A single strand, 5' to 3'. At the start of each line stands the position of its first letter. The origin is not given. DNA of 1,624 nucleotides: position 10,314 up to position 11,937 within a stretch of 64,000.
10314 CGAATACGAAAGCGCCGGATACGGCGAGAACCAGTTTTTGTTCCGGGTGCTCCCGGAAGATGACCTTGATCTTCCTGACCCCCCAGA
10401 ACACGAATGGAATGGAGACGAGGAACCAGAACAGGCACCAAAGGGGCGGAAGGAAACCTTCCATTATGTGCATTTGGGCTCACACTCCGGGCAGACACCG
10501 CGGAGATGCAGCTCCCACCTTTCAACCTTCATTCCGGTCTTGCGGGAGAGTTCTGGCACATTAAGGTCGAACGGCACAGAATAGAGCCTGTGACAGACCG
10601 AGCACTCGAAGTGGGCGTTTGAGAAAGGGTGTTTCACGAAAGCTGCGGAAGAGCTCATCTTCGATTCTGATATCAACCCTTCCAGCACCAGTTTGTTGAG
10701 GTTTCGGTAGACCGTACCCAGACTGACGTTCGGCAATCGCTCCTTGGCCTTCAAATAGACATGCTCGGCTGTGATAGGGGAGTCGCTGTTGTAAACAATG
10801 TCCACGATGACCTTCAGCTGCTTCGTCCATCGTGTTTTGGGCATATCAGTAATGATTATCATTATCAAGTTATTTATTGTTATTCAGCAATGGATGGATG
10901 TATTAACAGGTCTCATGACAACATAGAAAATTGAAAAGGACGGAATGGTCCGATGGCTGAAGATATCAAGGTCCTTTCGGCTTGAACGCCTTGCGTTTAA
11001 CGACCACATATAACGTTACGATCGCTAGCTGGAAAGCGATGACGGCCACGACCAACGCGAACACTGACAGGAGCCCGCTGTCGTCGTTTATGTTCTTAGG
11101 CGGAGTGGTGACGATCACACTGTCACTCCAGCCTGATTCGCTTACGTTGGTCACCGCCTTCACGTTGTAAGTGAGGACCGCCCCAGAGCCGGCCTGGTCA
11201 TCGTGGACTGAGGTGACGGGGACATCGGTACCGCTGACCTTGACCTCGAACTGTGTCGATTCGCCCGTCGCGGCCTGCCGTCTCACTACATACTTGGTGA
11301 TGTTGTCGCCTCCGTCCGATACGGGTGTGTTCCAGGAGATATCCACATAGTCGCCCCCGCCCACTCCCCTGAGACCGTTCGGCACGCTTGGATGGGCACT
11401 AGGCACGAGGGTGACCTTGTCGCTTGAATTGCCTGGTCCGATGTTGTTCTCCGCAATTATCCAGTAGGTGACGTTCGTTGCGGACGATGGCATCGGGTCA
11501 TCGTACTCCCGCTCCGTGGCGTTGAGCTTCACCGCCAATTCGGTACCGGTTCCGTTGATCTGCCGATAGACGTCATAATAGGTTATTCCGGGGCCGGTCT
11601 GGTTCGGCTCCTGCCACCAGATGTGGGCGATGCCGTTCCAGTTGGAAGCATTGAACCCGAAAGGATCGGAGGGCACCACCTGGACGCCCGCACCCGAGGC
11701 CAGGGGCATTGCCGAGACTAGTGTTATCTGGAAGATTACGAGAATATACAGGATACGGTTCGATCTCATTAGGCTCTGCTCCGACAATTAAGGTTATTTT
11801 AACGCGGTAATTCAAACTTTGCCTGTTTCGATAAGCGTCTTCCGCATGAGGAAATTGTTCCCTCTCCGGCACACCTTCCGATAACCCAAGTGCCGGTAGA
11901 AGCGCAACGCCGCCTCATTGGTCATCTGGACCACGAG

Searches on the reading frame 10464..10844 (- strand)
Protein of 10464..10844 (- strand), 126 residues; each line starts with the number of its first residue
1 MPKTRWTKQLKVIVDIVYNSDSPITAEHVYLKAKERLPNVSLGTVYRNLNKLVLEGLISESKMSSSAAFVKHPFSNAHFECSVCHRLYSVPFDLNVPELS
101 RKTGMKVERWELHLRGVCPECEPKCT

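Call 3: search_protein_families(library=pfam, proteins=[window:10464-10844:-])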
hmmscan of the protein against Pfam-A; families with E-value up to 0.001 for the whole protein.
window:10464-10844:- (126 aa): 1 family
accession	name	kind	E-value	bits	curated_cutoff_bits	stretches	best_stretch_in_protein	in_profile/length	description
PF01475.25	FUR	-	1e-12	48.7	23.1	1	4-112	4-118/121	Ferric uptake regulator family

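Call 7: search_protein_families(library=ncbifam, proteins=[window:10464-10844:-], max_evalue=0.01)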
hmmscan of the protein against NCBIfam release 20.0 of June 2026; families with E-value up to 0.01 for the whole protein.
window:10464-10844:- (126 aa): 9 families
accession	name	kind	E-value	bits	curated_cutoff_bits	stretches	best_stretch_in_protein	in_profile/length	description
NF047406.1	TransRegPerRTherm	equivalog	1.6e-16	60.7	200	1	4-123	4-127/130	manganese-dependent transcriptional regulator PerR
NF052545.1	TransRegPerRClab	equivalog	8.5e-11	42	180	1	6-124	15-137/138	transcriptional regulator PerR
NF051892.1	TransRegFurBacil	equivalog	3.2e-08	33.7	220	1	9-124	22-146/149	ferric iron uptake transcriptional regulator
NF045678.1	TransRegIrrA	equivalog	1.7e-06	28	150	1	7-111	21-129/138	iron response transcriptional regulator IrrA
NF045677.1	FeRespRegIrr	equivalog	2e-06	27.9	170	1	5-108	10-117/127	Fur family transcriptional regulator Irr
NF051891.1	TransRegFurHelico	equivalog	0.0001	22.3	200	1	7-67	26-86/148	ferric iron uptake transcriptional regulator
NF006999.0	PRK09462.1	equivalog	0.00012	21.7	146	1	13-121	22-136/148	ferric iron uptake transcriptional regulator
NF047461.1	FUR_perox_PerRB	exception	0.00071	19.5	250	1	16-70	39-92/143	peroxide-responsive transcriptional repressor PerRB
NF008646.0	PRK11639.1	equivalog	0.0013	18.4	167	1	5-122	23-147/171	zinc uptake transcriptional repressor Zur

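Call 15: find_related_loci(query=window:10464-10844:-, collection=genome_contigs, flank=2500)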
Query window:10464-10844:- (126 aa) in genome_contigs; peptide patterns used: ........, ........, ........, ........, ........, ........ (x = any residue, [..] = any of these).
304 stretches matched a pattern; 189 encode a relative of the query (tblastn E <= 1e-3); the best 80 are kept; 80 distinct loci.
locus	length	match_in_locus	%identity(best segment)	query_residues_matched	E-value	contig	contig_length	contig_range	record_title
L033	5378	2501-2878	90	1-126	3e-77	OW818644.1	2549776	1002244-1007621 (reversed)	metagenome genome assembly, chromosome: 1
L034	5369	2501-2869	65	4-126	5e-56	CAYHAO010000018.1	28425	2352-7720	MAG TPA_asm: uncultured Methanomassiliicoccaceae archaeon isolate ERP119294_co1_233 genome assembly, contig: NODE_1874_l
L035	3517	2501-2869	65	4-126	2e-55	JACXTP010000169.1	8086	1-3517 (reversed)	MAG: Methanomassiliicoccaceae archaeon isolate bin_107_IMCAS k117_10785959, whole genome shotgun sequence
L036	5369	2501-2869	64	4-126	2e-55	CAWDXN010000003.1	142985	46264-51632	MAG: Methanomassiliicoccaceae archaeon isolate MFD05674.bin.2.86 genome assembly, contig: contig_43285, whole genome sho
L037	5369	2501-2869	62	4-126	1e-54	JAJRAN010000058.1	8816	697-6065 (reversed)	MAG: Methanomassiliicoccales archaeon isolate OWC_0013 OWC_0013_k121_14537113, whole genome shotgun sequence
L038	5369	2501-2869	63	4-126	1e-53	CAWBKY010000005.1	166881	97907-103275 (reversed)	MAG: Methanomassiliicoccaceae archaeon isolate MFD02979.bin.2.97 genome assembly, contig: contig_46483, whole genome sho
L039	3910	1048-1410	66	5-125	7e-53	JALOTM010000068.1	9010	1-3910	MAG: Methanomassiliicoccales archaeon isolate Prado233 scaffold_32052, whole genome shotgun sequence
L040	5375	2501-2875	61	2-126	4e-52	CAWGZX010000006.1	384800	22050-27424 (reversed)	MAG: Methanomassiliicoccaceae archaeon isolate MFD02979.bin.1.52 genome assembly, contig: contig_86747, whole genome sho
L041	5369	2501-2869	63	4-126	5e-51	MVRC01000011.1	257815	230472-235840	MAG: Methanomassiliicoccales archaeon PtaU1.Bin124 A4E32_contig000011, whole genome shotgun sequence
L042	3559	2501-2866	61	5-126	1e-50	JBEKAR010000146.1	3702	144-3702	MAG: Methanomassiliicoccales archaeon isolate SPRUCE 117 SPRUCE_117_146, whole genome shotgun sequence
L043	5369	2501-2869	55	4-126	6e-50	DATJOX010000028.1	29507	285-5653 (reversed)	MAG TPA_asm: Methanomassiliicoccales archaeon isolate SMAG_U14898 k141_4741091, whole genome shotgun sequence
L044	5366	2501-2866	61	4-125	2e-49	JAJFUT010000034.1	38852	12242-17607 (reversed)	MAG: Methanobacteriota archaeon isolate bin.505 k141_656236, whole genome shotgun sequence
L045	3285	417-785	52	4-126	9e-47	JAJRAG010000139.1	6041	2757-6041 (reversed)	MAG: Methanomassiliicoccales archaeon isolate OWC_0006 OWC_0006_k121_7544211, whole genome shotgun sequence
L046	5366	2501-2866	54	4-125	6e-46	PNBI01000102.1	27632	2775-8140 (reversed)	MAG: Methanomassiliicoccaceae archaeon isolate fen_33 73.20110800_E3D.115_contig_54114, whole genome shotgun sequence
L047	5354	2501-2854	58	5-122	1e-45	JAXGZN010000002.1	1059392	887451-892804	MAG: Methanomassiliicoccaceae archaeon isolate AnMBR.bin538 bin538_2, whole genome shotgun sequence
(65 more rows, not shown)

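Call 17: search_solved_structures(query=window:10464-10844:-, max_evalue=0.01, show_alignments=4)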
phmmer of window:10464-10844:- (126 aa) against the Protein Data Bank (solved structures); distinct sequences matched with E-value up to 0.01: 12.
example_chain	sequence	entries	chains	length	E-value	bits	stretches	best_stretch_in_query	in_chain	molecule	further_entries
4i7h_A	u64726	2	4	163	2.2e-13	53.9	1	5-124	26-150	peroxide stress sensing regulator | Peroxide stress regulator PerR, FUR family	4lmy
2fe3_A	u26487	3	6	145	1.3e-10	44.9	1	5-124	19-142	Peroxide operon regulator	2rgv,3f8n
6d57_A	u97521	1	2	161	2.8e-09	40.6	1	5-122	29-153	Ferric uptake regulation protein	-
4ets_A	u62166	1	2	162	2.8e-09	40.6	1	5-122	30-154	Ferric uptake regulation protein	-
6dk4_A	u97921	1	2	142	1.3e-06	32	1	8-113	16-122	Ferric uptake regulation protein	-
9ire_A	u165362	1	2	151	3e-06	30.8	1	11-123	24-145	Ferric uptake regulation protein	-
2xig_A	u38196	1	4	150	0.00023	24.7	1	7-111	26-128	FERRIC UPTAKE REGULATION PROTEIN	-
8j6w_A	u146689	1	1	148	0.0013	22.3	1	10-121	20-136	Ferric uptake regulation protein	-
4ray_A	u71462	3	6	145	0.0025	21.4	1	5-116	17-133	DNA-binding transcriptional dual regulator of siderophore biosynthesis and transport(Fur f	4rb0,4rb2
5nbc_A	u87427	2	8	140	0.0038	20.8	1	16-124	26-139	Ferric uptake regulation protein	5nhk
4raz_A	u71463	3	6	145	0.0038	20.8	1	6-116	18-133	DNA-binding transcriptional dual regulator of siderophore biosynthesis and transport(Fur f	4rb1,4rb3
2o03_A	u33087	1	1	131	0.0071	19.9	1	5-121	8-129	probable Zinc uptake regulation protein FurB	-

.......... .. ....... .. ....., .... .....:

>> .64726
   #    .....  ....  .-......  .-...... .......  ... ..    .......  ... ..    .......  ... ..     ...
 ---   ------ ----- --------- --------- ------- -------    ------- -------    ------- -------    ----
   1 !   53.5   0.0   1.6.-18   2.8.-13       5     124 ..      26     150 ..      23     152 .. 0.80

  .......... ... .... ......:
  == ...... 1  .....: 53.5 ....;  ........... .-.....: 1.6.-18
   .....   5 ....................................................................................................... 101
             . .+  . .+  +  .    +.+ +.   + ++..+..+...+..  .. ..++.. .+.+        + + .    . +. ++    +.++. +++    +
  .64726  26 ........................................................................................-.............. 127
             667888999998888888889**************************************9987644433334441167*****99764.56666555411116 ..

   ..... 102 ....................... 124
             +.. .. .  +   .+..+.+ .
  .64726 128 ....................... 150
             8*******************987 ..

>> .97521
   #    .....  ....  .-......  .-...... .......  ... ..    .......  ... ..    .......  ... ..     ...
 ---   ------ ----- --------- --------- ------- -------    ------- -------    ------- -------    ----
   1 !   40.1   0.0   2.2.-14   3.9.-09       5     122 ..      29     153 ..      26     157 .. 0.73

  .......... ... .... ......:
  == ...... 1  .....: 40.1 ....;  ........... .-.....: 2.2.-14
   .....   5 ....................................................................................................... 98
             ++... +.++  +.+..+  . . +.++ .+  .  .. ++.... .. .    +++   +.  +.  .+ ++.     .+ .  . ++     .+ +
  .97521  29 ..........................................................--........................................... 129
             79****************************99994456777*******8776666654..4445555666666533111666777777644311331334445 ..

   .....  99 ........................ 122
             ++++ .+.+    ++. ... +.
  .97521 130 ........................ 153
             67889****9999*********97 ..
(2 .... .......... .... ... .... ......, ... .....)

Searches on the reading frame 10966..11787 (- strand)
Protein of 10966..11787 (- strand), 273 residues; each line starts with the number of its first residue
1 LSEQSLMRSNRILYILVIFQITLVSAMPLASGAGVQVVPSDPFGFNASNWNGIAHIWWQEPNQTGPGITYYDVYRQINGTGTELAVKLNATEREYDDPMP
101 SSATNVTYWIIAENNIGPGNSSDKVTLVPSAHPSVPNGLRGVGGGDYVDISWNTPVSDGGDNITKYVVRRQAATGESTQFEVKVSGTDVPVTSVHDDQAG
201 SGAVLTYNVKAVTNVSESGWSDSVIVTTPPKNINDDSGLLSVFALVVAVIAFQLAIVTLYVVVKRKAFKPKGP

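Call 3: search_protein_families(library=pfam, proteins=[window:10966-11787:-])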
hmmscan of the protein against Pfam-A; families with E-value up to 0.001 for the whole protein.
window:10966-11787:- (273 aa): 1 family
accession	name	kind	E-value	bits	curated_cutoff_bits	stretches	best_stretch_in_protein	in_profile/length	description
PF00041.27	fn3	-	6.1e-07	30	25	1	144-226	12-83/84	Fibronectin type III domain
